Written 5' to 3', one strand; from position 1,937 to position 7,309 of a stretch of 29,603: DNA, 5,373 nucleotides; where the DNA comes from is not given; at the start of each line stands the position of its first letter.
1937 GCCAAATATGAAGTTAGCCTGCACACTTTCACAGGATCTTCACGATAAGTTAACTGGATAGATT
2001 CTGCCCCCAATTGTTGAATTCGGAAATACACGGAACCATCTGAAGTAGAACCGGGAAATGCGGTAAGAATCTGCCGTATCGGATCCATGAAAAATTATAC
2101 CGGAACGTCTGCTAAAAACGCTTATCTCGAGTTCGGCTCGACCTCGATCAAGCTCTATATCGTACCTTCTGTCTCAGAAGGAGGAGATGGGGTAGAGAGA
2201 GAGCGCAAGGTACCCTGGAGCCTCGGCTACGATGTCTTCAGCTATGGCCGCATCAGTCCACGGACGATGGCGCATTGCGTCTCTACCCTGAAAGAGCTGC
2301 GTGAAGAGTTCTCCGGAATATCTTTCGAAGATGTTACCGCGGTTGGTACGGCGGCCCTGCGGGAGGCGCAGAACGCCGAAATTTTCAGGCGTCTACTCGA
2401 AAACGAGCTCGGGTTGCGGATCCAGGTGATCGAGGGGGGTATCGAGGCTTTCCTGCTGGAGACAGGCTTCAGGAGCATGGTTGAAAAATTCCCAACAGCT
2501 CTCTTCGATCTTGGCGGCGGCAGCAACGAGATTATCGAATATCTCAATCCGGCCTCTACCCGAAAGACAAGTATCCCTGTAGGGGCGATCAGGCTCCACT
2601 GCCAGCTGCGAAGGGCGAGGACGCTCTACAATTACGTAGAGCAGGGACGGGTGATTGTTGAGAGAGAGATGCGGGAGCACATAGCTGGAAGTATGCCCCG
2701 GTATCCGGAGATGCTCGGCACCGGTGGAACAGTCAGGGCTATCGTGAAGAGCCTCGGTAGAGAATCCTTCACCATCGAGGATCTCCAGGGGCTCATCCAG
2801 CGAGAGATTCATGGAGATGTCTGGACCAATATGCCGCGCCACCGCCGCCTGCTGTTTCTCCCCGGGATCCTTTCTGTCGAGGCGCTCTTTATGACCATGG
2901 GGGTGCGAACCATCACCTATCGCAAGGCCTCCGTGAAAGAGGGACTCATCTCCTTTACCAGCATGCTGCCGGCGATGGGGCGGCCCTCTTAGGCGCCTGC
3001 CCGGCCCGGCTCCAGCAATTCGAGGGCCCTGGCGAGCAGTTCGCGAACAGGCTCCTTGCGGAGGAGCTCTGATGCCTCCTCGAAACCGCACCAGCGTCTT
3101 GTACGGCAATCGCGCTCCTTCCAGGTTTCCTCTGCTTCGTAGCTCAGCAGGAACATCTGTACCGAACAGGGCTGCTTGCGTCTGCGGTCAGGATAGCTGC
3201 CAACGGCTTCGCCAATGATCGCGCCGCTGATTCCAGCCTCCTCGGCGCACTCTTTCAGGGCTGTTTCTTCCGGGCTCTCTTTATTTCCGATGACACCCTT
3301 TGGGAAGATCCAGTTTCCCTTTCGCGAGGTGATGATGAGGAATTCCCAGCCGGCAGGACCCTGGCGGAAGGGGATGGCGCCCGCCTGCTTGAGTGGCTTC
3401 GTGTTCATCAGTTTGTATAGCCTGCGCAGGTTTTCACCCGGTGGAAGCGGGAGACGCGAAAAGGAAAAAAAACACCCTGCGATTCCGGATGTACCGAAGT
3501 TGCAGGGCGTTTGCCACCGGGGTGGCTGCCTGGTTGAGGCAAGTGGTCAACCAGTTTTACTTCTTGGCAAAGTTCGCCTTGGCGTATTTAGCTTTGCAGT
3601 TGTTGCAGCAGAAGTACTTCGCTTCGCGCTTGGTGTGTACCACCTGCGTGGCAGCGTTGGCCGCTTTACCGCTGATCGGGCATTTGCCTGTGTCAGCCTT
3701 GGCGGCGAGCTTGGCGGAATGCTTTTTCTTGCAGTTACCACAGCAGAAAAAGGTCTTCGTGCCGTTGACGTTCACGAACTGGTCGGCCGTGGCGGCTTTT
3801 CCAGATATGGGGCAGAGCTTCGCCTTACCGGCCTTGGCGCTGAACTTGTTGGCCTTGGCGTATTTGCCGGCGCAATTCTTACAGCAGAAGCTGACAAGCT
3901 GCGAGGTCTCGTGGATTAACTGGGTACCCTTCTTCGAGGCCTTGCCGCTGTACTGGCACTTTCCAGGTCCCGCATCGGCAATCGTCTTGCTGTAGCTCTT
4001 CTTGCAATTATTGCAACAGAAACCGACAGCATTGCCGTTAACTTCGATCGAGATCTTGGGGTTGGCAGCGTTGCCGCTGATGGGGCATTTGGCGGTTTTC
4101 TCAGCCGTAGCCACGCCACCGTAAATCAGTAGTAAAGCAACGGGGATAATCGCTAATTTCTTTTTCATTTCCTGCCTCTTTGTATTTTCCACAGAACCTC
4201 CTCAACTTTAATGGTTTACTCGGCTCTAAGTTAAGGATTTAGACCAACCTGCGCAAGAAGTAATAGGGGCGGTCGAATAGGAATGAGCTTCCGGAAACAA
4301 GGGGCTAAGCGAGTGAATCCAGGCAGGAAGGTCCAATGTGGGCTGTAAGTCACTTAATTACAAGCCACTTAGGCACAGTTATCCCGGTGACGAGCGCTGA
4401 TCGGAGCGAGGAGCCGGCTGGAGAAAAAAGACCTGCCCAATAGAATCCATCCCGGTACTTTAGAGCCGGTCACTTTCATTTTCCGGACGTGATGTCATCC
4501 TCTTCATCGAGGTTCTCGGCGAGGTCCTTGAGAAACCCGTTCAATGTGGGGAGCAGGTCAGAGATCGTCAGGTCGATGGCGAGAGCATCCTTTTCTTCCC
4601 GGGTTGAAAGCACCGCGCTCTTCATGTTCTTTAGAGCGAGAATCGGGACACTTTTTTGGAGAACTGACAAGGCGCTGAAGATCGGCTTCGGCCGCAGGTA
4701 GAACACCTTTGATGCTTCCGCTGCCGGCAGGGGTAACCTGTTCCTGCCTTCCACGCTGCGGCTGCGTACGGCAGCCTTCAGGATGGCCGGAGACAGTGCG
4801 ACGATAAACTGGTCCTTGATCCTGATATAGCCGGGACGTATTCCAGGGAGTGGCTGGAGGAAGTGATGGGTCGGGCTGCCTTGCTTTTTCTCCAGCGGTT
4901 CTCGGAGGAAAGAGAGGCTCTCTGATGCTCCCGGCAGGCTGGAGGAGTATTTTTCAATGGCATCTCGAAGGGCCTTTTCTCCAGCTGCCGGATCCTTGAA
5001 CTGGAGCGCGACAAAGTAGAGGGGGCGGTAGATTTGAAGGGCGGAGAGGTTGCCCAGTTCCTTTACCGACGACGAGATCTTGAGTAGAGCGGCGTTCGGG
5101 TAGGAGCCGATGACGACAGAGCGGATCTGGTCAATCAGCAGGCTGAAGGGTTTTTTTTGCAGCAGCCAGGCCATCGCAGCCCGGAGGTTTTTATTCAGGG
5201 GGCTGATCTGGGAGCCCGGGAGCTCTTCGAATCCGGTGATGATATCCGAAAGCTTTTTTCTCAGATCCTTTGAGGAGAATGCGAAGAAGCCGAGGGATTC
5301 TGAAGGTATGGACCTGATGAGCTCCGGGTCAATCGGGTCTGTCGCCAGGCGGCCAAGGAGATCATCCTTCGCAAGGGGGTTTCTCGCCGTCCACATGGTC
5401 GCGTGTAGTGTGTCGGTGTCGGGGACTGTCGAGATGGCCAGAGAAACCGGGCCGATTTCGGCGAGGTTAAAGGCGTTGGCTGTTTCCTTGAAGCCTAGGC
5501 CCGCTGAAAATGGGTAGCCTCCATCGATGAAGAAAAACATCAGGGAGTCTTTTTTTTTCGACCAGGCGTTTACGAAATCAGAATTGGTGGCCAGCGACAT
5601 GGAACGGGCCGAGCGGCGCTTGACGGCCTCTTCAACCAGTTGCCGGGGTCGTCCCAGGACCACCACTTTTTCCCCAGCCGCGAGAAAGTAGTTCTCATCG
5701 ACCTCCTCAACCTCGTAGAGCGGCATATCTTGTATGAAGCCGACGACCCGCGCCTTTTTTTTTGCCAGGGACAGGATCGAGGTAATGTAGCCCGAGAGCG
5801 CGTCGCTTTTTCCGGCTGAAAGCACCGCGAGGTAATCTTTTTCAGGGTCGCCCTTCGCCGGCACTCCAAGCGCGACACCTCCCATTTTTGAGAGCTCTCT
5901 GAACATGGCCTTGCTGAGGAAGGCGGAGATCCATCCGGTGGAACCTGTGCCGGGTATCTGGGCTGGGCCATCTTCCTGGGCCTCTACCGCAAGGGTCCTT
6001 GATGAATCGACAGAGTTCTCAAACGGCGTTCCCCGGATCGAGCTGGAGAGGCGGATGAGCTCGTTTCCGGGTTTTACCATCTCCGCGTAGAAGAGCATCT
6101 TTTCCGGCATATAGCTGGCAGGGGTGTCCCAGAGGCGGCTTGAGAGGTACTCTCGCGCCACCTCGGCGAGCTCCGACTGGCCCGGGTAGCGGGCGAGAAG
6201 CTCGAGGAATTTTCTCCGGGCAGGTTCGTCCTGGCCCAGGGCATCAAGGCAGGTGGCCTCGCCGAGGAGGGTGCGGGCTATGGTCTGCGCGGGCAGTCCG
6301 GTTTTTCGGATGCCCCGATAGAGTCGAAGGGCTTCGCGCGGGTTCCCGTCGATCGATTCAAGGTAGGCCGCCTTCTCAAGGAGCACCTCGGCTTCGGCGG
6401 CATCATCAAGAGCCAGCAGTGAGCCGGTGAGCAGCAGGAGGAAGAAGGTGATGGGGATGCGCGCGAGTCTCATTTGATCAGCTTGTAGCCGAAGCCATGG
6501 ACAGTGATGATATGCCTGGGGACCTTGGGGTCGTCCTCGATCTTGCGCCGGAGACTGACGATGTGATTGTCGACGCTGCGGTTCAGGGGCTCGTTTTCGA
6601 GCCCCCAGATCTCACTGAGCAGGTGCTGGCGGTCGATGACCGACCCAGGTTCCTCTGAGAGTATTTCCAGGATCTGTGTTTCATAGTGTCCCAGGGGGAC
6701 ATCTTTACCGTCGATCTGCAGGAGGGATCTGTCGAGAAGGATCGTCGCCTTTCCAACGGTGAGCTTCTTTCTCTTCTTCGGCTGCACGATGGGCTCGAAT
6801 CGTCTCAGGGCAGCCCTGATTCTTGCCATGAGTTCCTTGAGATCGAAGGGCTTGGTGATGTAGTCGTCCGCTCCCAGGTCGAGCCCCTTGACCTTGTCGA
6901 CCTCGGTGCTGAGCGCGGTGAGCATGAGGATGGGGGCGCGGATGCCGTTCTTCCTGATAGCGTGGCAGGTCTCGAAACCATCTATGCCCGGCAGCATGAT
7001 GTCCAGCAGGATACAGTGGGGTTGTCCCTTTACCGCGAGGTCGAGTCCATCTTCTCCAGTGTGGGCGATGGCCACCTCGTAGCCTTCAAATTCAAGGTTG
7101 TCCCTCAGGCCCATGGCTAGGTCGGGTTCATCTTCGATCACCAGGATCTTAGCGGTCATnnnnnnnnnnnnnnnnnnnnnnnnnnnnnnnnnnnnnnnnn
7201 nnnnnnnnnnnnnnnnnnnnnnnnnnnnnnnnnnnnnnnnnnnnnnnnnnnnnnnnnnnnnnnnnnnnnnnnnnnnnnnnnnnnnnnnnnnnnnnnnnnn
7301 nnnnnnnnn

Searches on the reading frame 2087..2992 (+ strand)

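Call 20: search_protein_families(library=pfam, proteins=[window:2087-2992:+], max_evalue=0.001)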
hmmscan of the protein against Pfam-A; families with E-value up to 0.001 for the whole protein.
window:2087-2992:+ (301 aa): 1 family
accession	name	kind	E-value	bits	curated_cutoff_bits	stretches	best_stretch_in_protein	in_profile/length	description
PF02541.22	Ppx-GppA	-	4.5e-26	92.4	27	1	41-288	17-278/285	Ppx/GppA phosphatase family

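Call 55: search_protein_families(library=ncbifam, proteins=[window:2087-2992:+], max_evalue=0.01)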
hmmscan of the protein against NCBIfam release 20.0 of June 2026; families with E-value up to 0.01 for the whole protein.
window:2087-2992:+ (301 aa): 3 families
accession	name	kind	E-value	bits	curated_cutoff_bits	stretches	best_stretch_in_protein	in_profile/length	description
TIGR03706.1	exo_poly_only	exception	3.8e-36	124.9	307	1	13-288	4-295/300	exopolyphosphatase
NF008260.0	PRK11031.1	equivalog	3.9e-16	59.1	624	1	9-288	6-296/496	guanosine-5'-triphosphate,3'-diphosphate diphosphatase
NF008108.0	PRK10854.1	equivalog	5.3e-11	41.4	864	1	11-287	13-301/513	exopolyphosphatase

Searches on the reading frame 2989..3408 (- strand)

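Call 20: search_protein_families(library=pfam, proteins=[window:2989-3408:-], max_evalue=0.001)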
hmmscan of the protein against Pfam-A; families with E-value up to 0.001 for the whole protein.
window:2989-3408:- (139 aa): 1 family
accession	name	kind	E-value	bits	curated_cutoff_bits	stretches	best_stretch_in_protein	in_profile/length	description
PF00293.34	NUDIX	-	9.9e-13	48.7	21.1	1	24-121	17-127/134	NUDIX domain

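Call 55: search_protein_families(library=ncbifam, proteins=[window:2989-3408:-], max_evalue=0.01)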
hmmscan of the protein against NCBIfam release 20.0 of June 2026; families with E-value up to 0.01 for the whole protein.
window:2989-3408:- (139 aa): 8 families
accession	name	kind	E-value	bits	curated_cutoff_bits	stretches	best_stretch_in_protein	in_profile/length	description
NF041652.1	Nud_hyd_Dein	equivalog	8.4e-05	22.8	200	1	28-64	40-76/152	Nudix hydrolase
NF008044.0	PRK10776.1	equivalog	0.00051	19.9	148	1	31-107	31-105/130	8-oxo-dGTP diphosphatase MutT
NF001935.0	PRK00714.1-2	equivalog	0.0014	18.1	259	1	29-63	29-63/183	RNA pyrophosphohydrolase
NF001938.0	PRK00714.1-5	equivalog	0.0016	17.8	116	1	28-63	42-77/172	RNA pyrophosphohydrolase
NF001936.0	PRK00714.1-3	equivalog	0.0056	16.6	118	1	30-63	34-67/155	RNA pyrophosphohydrolase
NF052459.1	OxoGTPPhMutT1Mycb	equivalog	0.0063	15.6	475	1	8-70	3-67/292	8-oxo-(d)GTP phosphatase MutT1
NF001937.0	PRK00714.1-4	equivalog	0.0066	16.1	139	0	29-61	29-61/161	RNA pyrophosphohydrolase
TIGR00586.1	mutt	equivalog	0.0073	16.3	97.9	0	31-111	32-110/129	8-oxo-dGTP diphosphatase MutT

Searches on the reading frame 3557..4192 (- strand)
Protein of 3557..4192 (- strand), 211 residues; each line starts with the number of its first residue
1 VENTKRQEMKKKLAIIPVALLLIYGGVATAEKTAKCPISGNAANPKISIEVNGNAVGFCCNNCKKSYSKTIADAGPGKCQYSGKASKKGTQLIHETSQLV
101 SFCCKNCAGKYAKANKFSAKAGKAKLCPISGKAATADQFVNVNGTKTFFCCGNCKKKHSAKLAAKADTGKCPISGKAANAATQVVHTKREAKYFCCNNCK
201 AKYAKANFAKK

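Call 20: search_protein_families(library=pfam, proteins=[window:3557-4192:-], max_evalue=0.001)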
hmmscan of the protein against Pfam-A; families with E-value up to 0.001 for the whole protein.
window:3557-4192:- (211 aa): 2 families
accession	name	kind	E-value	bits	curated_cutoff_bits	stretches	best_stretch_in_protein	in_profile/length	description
PF24273.1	TRASH_HVO_1752_C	-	1.5e-09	38.3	27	0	48-69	17-38/47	HVO_1752, C-terminal TRASH domain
PF08394.17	Arc_trans_TRASH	-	1.4e-06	28.7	27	0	181-205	13-37/43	Archaeal TRASH domain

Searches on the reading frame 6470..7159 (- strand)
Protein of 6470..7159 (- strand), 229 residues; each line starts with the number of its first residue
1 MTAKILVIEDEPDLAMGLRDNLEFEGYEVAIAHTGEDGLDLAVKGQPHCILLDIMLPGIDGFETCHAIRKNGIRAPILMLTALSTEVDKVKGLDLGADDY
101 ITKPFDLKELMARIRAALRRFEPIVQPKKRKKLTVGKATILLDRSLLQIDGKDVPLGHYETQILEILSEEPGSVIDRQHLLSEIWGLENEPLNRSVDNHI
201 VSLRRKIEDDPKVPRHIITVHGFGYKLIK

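Call 20: search_protein_families(library=pfam, proteins=[window:6470-7159:-], max_evalue=0.001)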
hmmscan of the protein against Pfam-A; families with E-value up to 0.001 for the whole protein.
window:6470-7159:- (229 aa): 2 families
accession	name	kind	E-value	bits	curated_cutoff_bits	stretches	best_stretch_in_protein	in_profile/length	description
PF00072.30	Response_reg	-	1.2e-29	103.1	30.2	1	5-115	1-111/111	Response regulator receiver domain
PF00486.34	Trans_reg_C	-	4.5e-22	78.3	26.2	1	151-227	1-77/77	Transcriptional regulatory protein, C terminal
